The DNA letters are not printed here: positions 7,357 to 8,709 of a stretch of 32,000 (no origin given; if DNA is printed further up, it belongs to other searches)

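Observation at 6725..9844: Translationally coupled three-gene cassette of unknown function: degenerate PP-loop paralogue, Trp-rich (PK)5 protein, sequon-rich anchored surface protein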

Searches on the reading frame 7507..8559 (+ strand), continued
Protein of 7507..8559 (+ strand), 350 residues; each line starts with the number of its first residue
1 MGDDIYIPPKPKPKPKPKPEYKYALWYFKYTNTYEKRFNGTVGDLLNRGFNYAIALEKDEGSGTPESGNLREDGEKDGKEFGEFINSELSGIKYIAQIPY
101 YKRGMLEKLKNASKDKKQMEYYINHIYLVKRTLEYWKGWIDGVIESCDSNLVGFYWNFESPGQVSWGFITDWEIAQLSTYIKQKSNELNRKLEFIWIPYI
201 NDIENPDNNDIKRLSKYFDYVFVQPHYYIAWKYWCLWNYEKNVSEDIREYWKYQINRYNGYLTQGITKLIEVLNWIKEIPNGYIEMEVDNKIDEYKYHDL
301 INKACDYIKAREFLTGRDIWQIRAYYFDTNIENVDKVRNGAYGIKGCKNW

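Call 73: search_protein_families(library=phrogs, proteins=[window:7507-8559:+], max_evalue=1)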
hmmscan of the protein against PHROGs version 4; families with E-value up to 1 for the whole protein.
window:7507-8559:+ (350 aa): 2 families
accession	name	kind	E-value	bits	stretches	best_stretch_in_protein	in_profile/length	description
phrog_36326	-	unknown function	0.064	13.4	1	160-243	30-110/341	-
phrog_2167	-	other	0.94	10.3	0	232-310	64-135/146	inhibitor of host Lon protease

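Call 78: find_encoding_contigs(protein=P0010, flank=5000, max_places=2)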
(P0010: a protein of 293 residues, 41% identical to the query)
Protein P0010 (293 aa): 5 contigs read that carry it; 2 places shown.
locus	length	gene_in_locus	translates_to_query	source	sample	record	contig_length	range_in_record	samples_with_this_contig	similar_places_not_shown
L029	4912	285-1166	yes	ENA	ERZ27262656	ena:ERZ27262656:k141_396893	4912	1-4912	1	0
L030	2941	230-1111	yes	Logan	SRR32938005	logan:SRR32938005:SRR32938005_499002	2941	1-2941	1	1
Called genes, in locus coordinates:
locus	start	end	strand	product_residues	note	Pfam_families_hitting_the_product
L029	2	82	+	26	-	?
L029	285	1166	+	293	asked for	-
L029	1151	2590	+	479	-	-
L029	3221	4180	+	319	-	-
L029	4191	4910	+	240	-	?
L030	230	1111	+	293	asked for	-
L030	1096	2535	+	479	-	-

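Call 84: find_related_loci(query=A2, collection=metagenome_contigs, flank=3500)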
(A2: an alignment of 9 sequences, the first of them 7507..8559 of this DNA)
Query A2 (350 aa) in metagenome_contigs; peptide patterns used: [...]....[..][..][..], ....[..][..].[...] (x = any residue, [..] = any of these).
165 stretches matched a pattern; 20 encode a relative of the query (tblastn E <= 1e-3); 20 distinct loci.
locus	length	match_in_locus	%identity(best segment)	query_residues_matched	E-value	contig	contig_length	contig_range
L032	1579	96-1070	81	1-350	0e+0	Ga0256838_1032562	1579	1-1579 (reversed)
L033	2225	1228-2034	42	22-338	2e-68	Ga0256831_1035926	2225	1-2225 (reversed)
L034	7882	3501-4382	39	23-350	1e-61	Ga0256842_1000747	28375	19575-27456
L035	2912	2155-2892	42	22-312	1e-58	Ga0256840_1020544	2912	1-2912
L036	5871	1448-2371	37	19-350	2e-54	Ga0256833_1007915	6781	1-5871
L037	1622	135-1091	33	23-350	1e-43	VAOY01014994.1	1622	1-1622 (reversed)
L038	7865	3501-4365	42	1-350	8e-67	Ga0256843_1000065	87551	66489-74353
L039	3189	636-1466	32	23-343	6e-37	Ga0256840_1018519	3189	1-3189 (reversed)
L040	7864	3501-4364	33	22-343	3e-35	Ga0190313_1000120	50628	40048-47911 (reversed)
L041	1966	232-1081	32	1-339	6e-36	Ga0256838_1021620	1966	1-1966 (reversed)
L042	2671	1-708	35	65-334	3e-29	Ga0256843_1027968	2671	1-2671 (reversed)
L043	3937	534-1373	31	22-334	1e-28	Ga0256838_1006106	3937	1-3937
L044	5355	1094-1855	32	49-338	1e-28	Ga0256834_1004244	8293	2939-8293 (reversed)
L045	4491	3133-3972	30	22-334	9e-28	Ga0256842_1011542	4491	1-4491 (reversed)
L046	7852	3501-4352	30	22-339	5e-28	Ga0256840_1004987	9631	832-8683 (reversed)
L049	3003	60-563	30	131-326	4e-17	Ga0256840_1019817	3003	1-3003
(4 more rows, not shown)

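Call 90: search_protein_families(library=pfam, proteins=[L049:261-620:+], max_evalue=0.01)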
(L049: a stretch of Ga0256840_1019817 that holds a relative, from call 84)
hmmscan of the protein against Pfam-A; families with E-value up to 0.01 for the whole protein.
L049:261-620:+ (119 aa): 1 family
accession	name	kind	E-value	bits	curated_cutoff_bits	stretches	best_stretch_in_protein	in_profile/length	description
PF16147.10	DUF4855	-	9.9e-08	31.9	27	1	17-115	213-300/313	Domain of unknown function (DUF4855)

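Call 91: fold_search(model_id=the predicted structure, library=viral)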
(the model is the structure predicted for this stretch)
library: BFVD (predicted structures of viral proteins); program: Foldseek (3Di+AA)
matches with E <= 10: 399; with E <= 0.001: 0
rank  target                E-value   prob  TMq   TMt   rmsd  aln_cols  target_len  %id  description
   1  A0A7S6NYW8            1.0e-03  1.00  0.37  0.49  17.0       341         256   10  (no name in the UniProt tables at hand)
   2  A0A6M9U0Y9            1.1e-03  0.80  0.28  0.23  18.4       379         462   11  GH18 domain-containing protein [Drosophila-associated filamentous virus]
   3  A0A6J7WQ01            6.4e-03  0.92  0.32  0.41  10.8       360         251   12  Luciferase-like domain containing protein [uncultured Caudovirales phage]
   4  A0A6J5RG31            1.3e-02  0.98  0.31  0.23   5.5       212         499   11  Uncharacterized protein [uncultured Caudovirales phage]
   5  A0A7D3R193            1.7e-02  0.16  0.18  0.09  20.9       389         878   12  Glycosyl transferase family 1 [Fadolivirus FV1/VV64]
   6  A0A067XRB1            2.1e-02  0.93  0.43  0.39   7.4       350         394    7  (no name in the UniProt tables at hand)
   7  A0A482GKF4            2.3e-02  0.54  0.34  0.16  10.9       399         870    6  Tail protein [Escherichia phage vB_EcoM_Goslar]
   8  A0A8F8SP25            2.5e-02  0.35  0.22  0.24  12.9       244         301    9  (no name in the UniProt tables at hand)
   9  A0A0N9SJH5            3.6e-02  0.66  0.41  0.20   9.3       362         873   10  Glycoside hydrolase family 5 domain-containing protein [Pseudomonas phage POR1]
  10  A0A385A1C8            4.1e-02  0.63  0.34  0.23  10.8       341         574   11  (no name in the UniProt tables at hand)
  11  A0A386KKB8            4.6e-02  0.57  0.22  0.12  12.2       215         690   12  Putative capsular polysaccharide depolymerase [Acinetobacter phage vB_AbaP_46-62_Aci07]
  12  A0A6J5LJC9            4.6e-02  0.38  0.24  0.21   9.7       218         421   14  Radical_SAM domain containing protein [uncultured Caudovirales phage]
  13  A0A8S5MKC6            4.9e-02  0.66  0.34  0.21  10.0       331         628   11  Spherulation-specific family 4 [Siphoviridae sp. ctSdk10]
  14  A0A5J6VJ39            6.3e-02  0.60  0.27  0.21   8.6       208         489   12  tRNA (N(6)-L-threonylcarbamoyladenosine(37)-C(2))-methylthiotransferase [Megaviridae environmental sample]
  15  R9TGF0                7.5e-02  0.23  0.24  0.20  10.2       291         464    7  Uncharacterized protein [Vibrio phage nt-1]
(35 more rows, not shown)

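Call 102: search_dna_similar(query=P0012, collection=plasmids, mode=protein, max_evalue=0.001, max_rows=15)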
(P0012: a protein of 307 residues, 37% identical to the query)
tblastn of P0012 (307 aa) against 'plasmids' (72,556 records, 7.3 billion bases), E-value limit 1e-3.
Records with a match: 1; places in all: 1; records where one place covers at least 80% of the query: 1.
Best place of each record, by identity: <60% 1.
By first word of the organism name: Thermococcus 1.
By predicted mobility (MOB-suite, as given by PLSDB): non-mobilizable 1.
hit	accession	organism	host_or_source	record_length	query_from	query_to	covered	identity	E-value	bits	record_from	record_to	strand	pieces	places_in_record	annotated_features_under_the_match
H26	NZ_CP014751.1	Thermococcus peptonophilus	-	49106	1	304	99%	27.1%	4e-18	92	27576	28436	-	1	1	DUF4855 domain-containing protein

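Call 103: search_dna_similar(query=P0012, collection=phages, mode=protein, max_evalue=0.001, max_rows=15)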
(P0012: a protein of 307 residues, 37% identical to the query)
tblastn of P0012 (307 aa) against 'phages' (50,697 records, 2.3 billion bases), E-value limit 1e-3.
No match.

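Call 104: get_annotated_region(hit=H26, flank=7000)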
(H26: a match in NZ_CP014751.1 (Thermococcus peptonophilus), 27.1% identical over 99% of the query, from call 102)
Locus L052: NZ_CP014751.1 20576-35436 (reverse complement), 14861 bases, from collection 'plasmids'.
description: Thermococcus peptonophilus strain OG-1 plasmid unnamed, complete sequence
organism: Thermococcus peptonophilus (NCBI taxid 53952)
taxonomy: Archaea; Euryarchaeota; Thermococci; Thermococcales; Thermococcaceae; Thermococcus; Thermococcus peptonophilus
host: -; source: -; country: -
typing (MOB-suite, as given by PLSDB): non-mobilizable
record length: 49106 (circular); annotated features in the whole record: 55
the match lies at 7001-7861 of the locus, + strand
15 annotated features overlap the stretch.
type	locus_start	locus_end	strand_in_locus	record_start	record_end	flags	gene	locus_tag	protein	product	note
CDS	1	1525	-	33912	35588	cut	-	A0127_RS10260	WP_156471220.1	hypothetical protein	-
CDS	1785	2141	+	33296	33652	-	-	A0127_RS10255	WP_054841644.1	metalloregulator ArsR/SmtB family transcription factor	GO:0006355 - regulation of DNA-templated transcription [Evidence IEA]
CDS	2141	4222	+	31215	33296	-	-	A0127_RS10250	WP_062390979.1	heavy metal translocating P-type ATPase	-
CDS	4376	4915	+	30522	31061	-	-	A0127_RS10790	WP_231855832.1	helix-turn-helix domain-containing protein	-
CDS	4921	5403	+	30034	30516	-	-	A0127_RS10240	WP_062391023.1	permease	-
CDS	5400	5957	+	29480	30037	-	-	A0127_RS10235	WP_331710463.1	permease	-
CDS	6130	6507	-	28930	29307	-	-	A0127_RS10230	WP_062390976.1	hypothetical protein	-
CDS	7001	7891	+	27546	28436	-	-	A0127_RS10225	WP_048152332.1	DUF4855 domain-containing protein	-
CDS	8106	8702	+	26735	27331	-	-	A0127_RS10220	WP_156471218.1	hypothetical protein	-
CDS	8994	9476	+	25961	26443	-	-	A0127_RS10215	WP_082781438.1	DUF302 domain-containing protein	-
CDS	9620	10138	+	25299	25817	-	-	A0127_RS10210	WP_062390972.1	hypothetical protein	-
CDS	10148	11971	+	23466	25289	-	-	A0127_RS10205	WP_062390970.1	hypothetical protein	-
CDS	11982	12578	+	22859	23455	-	-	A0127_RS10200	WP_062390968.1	hypothetical protein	-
CDS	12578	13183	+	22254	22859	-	-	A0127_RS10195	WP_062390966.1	hypothetical protein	-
CDS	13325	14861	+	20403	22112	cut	-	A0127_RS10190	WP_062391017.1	serine/threonine-protein kinase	GO:0006468 - protein phosphorylation [Evidence IEA]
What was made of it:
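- On Pfam DUF4855 (PF16147), gene 2: The plasmid homologue is annotated DUF4855 by PGAP (call 104).
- Closest known: Pfam DUF4855. Same: NCBI annotates the Thermococcus plasmid homologue as a DUF4855 protein (call 104).
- PGAP annotates the Thermococcus plasmid homologue as a DUF4855 protein (calls 102, 104). A copy sits on a 49-kb Thermococcus peptonophilus plasmid (calls 102, 104).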

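Call 110: search_solved_structures(query=A4, max_evalue=10, show_alignments=3)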
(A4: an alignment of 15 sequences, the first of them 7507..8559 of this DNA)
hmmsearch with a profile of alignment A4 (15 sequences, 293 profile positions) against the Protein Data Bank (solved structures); distinct sequences matched with E-value up to 10: 4.
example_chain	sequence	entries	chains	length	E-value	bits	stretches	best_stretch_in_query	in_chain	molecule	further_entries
3ct7_A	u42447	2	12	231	0.13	14.9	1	189-256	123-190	D-allulose-6-phosphate 3-epimerase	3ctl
2bg9_C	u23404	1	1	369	0.23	14.2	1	150-195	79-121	ACETYLCHOLINE RECEPTOR PROTEIN, DELTA CHAIN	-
4aq5_C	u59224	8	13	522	0.26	14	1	150-194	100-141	ACETYLCHOLINE RECEPTOR DELTA SUBUNIT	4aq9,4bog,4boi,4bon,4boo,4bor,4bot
8d06_A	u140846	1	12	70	0.91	12.2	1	204-266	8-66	HALC3_104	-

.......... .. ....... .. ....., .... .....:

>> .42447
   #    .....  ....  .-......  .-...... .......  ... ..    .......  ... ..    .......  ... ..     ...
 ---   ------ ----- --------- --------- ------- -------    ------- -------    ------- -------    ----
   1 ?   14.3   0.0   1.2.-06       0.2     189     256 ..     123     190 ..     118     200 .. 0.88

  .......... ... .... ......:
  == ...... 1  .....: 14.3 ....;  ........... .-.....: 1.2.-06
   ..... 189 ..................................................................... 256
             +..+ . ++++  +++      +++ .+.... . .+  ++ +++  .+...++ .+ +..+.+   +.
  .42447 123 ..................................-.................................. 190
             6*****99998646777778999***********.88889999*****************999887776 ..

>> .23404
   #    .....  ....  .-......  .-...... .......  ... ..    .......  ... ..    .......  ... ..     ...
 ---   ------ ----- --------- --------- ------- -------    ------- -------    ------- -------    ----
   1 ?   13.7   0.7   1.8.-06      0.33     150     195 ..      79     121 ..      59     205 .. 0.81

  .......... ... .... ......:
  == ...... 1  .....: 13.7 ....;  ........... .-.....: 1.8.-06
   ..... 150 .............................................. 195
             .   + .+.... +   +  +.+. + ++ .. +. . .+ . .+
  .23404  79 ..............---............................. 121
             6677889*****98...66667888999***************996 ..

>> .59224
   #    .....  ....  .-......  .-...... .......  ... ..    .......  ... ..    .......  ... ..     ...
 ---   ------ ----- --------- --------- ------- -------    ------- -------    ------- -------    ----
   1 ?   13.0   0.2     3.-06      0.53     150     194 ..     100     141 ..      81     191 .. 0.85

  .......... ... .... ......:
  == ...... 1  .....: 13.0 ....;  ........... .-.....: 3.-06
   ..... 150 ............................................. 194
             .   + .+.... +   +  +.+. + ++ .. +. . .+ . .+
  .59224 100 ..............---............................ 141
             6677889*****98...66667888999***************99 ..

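Call 111: search_protein_families(library=pfam, alignment_id=A4, max_evalue=0.01)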
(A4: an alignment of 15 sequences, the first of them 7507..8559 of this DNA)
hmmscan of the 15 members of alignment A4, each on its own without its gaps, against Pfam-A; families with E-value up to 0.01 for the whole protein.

A. member 1, window:7507-8559:+ (350 aa): 0 families

B. families by the number of members that match (of 15 scanned): 1 family
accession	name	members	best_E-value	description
PF16147.10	DUF4855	10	3.6e-12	Domain of unknown function (DUF4855)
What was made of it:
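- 7507..8559 (+): Gene 2: a 350-aa DUF4855-type (β/α)8 barrel with no signal peptide or TM segment. It is Trp- and Tyr-rich, with a putative catalytic face. 10 of 15 family members hit PF16147, and that is the only family hit (call 111).
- On Pfam DUF4855 (PF16147), gene 2: 10 of 15 family members hit PF16147 at E <= 0.01, and it is the only family hit (call 111).
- Closest known: Pfam DUF4855. Same: 10 of 15 members of the gene 2 family match this model and no other (call 111).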

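Call 112: search_protein_families(library=ncbifam, alignment_id=A4, max_evalue=0.01)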
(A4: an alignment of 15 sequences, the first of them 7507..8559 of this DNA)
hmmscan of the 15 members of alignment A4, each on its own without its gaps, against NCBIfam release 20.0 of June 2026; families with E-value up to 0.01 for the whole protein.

A. member 1, window:7507-8559:+ (350 aa): 0 families

B. families by the number of members that match (of 15 scanned): 2 families
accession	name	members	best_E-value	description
NF040784.1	blaOXA-VL06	1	0.0057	OXA-1090 family carbapenem-hydrolyzing class D beta-lactamase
NF004270.2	PRK05687.2-1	1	0.0068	flagellar assembly protein FliH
